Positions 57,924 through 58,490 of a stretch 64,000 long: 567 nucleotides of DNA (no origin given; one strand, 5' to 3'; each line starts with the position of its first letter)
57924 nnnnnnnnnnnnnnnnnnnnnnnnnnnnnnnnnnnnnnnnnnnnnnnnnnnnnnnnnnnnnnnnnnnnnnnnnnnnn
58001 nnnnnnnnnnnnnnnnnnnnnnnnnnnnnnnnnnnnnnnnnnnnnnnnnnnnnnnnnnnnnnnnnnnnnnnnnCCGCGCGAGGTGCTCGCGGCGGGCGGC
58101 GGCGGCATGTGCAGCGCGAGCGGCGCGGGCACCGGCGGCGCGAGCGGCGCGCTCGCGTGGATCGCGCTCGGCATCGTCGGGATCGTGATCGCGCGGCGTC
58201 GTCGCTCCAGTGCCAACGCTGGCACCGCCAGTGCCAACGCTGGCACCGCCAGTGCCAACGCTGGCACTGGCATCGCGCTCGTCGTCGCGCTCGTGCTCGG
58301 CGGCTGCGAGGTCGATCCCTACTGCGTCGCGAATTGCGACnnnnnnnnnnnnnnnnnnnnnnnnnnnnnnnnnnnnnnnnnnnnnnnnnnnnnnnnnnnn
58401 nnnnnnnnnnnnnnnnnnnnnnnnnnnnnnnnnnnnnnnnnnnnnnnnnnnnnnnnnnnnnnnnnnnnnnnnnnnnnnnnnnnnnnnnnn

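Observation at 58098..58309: Internal MYXO-CTERM-like sorting signal followed at once by a lipoprotein signal peptide in the middle of a 2,348-aa ORF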

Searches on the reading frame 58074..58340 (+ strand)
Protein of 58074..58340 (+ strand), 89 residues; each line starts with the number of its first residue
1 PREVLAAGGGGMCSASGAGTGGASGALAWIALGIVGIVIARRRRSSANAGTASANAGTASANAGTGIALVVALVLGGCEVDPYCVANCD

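Call 42: search_protein_representatives(alignment_id=A1)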
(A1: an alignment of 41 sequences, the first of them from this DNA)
Query: 41 sequences, 71 profile positions. Proteins with E-value up to 0.001 (for the whole library): 88; up to 1e-10: 7; up to 1e-30: 0. The best 88 are listed.
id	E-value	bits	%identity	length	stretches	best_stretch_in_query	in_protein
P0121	3.3e-15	72.0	-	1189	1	2-69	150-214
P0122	8.0e-15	70.7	-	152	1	2-70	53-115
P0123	3.5e-13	65.5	-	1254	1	3-71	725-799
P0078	1.8e-12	63.2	-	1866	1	2-71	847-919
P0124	3.9e-12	62.1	-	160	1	3-71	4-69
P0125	4.4e-12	61.9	-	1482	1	5-71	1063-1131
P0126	5.8e-12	61.6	-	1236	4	11-63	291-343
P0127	1.1e-10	57.5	-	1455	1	3-68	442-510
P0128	2.4e-10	56.4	-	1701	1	2-70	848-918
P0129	4.7e-10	55.5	-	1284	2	4-71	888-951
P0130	6.4e-10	55.0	-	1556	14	10-41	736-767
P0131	7.2e-10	54.9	-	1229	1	3-69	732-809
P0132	9.4e-10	54.5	-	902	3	12-60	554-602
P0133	1.7e-09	53.6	-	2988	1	9-70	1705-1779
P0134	2.4e-09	53.2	-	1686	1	3-70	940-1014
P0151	4.7e-07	45.8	-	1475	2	8-56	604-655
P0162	3.3e-06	43.1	-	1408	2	9-61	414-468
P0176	8.1e-05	38.7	-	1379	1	8-64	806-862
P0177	8.8e-05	38.6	-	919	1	2-41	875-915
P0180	1.2e-04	38.2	-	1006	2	12-61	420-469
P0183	1.5e-04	37.8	-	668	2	13-61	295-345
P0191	3.0e-04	36.9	-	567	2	6-61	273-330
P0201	6.9e-04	35.7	-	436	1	9-60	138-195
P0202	7.7e-04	35.5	-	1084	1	3-41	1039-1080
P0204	9.3e-04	35.3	-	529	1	8-59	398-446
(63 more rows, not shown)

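Call 44: search_protein_families(library=pfam, proteins=[P0162, P0176, P0180, P0183, P0191, P0201, P0204, P0126, P0132, P0151], max_evalue=0.0001)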
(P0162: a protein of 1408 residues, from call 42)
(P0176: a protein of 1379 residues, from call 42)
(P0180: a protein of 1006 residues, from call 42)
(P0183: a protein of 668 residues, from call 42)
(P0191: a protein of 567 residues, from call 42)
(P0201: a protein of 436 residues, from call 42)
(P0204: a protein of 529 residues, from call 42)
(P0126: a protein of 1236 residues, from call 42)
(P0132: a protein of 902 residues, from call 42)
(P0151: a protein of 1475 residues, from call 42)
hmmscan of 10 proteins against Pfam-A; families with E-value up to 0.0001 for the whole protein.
P0162 (1408 aa): 22 families
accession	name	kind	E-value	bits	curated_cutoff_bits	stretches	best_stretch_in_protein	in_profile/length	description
PF13418.12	Kelch_4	-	4.3e-105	344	21.6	8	1032-1083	1-49/49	Galactose oxidase, central domain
PF01344.31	Kelch_1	-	1.5e-79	261.4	20.1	6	1040-1082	8-46/46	Kelch motif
PF13964.12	Kelch_6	-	4.4e-75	245.9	25.3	3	1034-1085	3-50/50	Kelch motif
PF24681.1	Kelch_KLHDC2_KLHL20_DRC7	-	3.5e-61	206.8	50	4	509-718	2-221/221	KLHDC2/KLHL20/DRC7 Kelch-repeats domain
PF13415.12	Kelch_3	-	3e-60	199.8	22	4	517-562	2-47/48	Galactose oxidase, central domain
PF07646.21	Kelch_2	-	2.3e-48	160.2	21.3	0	652-695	2-46/48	Kelch motif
PF24981.1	Beta-prop_ATRN-LZTR1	-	2.8e-47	161.8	50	4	924-1159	25-285/289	Attractin/LZTR1 beta-propeller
PF25210.1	Kelch_FKB95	-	3.6e-40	138.7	70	2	636-736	64-164/268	FKB95, Kelch-repeats domain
PF19077.6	Big_13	-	2.6e-37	127.8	27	2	1291-1365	25-102/102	Bacterial Ig-like domain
PF07250.17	Glyoxal_oxid_N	-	1.4e-27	97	37.5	0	987-1053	70-137/243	Glyoxal oxidase N-terminus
PF24996.1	NANM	-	4.1e-20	72.4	45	0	1072-1159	40-130/350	N-acetylneuraminate epimerase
PF07495.19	Y_Y_Y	-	3.6e-11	43.2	26.6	0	254-276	30-52/65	Y_Y_Y domain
PF18755.6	RAMA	-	6.2e-11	42.6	35.2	0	1133-1162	41-71/107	Restriction Enzyme Adenine Methylase Associated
PF17936.7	Big_6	-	7.9e-11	42.5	27.6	1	1288-1363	8-81/83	Bacterial Ig domain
PF17957.7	Big_7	-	2.9e-09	37.9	24.1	1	1281-1344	5-70/70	Bacterial Ig domain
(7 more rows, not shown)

P0176 (1379 aa): 0 families

P0180 (1006 aa): 3 families
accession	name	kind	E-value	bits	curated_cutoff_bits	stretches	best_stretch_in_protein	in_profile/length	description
PF01510.30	Amidase_2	-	6.4e-29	101.4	26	1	675-796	3-130/131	N-acetylmuramoyl-L-alanine amidase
PF08486.15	SpoIID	-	4.9e-16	59.6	23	1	117-198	7-94/97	Stage II sporulation protein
PF16158.11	N_BRCA1_IG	-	4.4e-08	34.1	28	0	290-394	10-108/108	Ig-like domain from next to BRCA1 gene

P0183 (668 aa): 1 family
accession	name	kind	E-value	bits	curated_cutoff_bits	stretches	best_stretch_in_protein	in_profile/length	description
PF00089.32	Trypsin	-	1.5e-35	123.4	20.6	2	17-249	2-204/220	Trypsin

P0191 (567 aa): 0 families

P0201 (436 aa): 1 family
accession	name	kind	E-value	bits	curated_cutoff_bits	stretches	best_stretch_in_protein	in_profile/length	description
PF02412.23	TSP_3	-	1.3e-06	28.4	25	1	73-94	15-36/36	Thrombospondin type 3 repeat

P0204 (529 aa): 0 families

P0126 (1236 aa): 0 families

P0132 (902 aa): 0 families

P0151 (1475 aa): 3 families
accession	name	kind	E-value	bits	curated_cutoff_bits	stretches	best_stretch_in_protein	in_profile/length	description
PF13505.12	OMP_b-brl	-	4.1e-15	56.8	28.7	1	1269-1475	2-175/175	Outer membrane protein beta-barrel domain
PF01389.23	OmpA_membrane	-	2.1e-12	47.6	21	1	1298-1459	5-150/180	OmpA-like transmembrane domain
PF18884.5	TSP3_bac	-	2e-11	43.9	25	1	660-681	1-22/22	Bacterial TSP3 repeat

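Call 47: find_encoding_contigs(protein=P0177, flank=6000, max_places=2)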
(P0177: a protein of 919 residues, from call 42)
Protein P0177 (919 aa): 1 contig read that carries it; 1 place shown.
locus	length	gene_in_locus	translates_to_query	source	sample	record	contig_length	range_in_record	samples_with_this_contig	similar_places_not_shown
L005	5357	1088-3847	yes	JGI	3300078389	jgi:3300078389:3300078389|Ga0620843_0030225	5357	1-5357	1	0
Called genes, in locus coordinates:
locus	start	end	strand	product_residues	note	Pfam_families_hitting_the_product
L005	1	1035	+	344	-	PF02771:Acyl-CoA_dh_N, PF02770:Acyl-CoA_dh_M, PF00441:Acyl-CoA_dh_1, PF08028:Acyl-CoA_dh_2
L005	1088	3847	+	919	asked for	PF11617:Cu-binding_MopE (faint)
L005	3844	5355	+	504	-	?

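Call 48: find_encoding_contigs(protein=P0202, flank=6000, max_places=2)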
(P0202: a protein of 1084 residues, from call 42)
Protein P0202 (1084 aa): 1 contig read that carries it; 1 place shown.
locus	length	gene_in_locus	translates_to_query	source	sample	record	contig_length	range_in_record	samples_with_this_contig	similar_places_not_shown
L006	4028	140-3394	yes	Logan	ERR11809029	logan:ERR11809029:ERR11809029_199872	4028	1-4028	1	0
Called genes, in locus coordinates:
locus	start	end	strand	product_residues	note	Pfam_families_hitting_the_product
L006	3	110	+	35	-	?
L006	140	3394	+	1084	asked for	PF11617:Cu-binding_MopE (faint)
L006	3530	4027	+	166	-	?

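Call 60: search_protein_families(library=ncbifam, alignment_id=A1, max_evalue=0.01)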
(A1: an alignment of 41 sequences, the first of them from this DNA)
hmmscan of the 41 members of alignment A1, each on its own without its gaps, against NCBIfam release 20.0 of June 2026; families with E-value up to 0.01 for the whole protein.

A. member 1, seq(89 aa): 0 families

B. families by the number of members that match (of 41 scanned): 13 families
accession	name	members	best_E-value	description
TIGR03901.2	MYXO-CTERM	32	2.9e-07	MYXO-CTERM sorting domain-containing protein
TIGR03382.1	GC_trans_RRR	20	3.4e-06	MYXO-CTERM sorting domain-containing protein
NF041894.1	MXAN_6652_fam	9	0.0013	MXAN_6652 family MXYO-CTERM-anchored protein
NF033191.4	JDVT-CTERM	7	3.6e-06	JDVT-CTERM domain-containing protein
TIGR04564.1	Synergist_CTERM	7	3.3e-05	Synerg-CTERM sorting domain-containing protein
NF045522.1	MXAN_2561_fam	4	0.00061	MXAN_2561 family MXYO-CTERM-anchored protein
NF058595.1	invert_tail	3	0.0001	lipo-invert putative C-terminal anchoring domain-containing protein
NF038112.1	myxo_dep_M36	2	0.0039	myxosortase-dependent M36 family metallopeptidase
NF045638.1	Mrt_dep_phytase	2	0.0072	myxosortase-dependent phytase-like phosphatase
TIGR00025.1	Mtu_efflux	1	0.0011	ABC transporter efflux protein, DrrB family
NF009160.0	PRK12505.1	1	0.0025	putative monovalent cation/H+ antiporter subunit B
TIGR01474.1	ubiA_proteo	1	0.0051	4-hydroxybenzoate octaprenyltransferase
NF051874.1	PVV_CTERM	1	0.0054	PVV-CTERM domain-containing choice-of-anchor G protein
